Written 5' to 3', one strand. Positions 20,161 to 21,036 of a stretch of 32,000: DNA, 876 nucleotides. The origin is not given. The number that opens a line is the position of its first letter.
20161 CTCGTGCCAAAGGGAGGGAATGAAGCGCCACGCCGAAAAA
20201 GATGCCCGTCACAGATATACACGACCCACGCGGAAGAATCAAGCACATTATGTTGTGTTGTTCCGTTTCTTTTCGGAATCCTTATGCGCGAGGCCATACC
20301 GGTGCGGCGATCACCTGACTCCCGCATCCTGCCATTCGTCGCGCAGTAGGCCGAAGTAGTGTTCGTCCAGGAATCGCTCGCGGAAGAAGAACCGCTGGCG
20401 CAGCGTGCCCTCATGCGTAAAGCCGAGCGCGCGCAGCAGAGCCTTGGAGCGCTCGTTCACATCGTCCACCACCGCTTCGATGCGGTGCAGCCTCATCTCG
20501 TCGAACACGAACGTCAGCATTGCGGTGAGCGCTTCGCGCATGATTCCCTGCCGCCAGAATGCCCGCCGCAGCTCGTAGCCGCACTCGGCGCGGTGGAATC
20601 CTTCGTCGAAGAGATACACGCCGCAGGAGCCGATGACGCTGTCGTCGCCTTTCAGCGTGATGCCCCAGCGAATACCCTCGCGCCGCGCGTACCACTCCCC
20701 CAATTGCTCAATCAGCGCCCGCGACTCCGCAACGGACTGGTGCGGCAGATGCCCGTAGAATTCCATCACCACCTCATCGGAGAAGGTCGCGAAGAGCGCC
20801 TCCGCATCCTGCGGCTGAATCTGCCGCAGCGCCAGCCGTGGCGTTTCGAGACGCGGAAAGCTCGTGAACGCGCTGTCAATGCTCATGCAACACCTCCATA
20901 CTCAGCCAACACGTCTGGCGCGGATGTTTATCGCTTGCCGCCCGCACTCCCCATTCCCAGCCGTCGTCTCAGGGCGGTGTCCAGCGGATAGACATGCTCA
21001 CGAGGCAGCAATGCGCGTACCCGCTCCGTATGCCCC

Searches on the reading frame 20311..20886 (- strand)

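Call 8: search_protein_families(library=pfam, proteins=[window:20311-20886:-], max_evalue=0.01)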
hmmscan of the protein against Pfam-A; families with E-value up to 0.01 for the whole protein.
window:20311-20886:- (191 aa): 4 families
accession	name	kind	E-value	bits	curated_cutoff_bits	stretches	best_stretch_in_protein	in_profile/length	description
PF13302.13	Acetyltransf_3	-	6.7e-34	118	25.4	1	17-157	1-138/138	Acetyltransferase (GNAT) domain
PF00583.31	Acetyltransf_1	-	2.7e-12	47.4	20.7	1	60-156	22-116/116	Acetyltransferase (GNAT) family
PF13420.13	Acetyltransf_4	-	7.8e-08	32.9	24.3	1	20-176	1-154/155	Acetyltransferase (GNAT) domain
PF13523.12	Acetyltransf_8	-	0.0022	18.1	27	1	110-161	91-142/145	Acetyltransferase (GNAT) domain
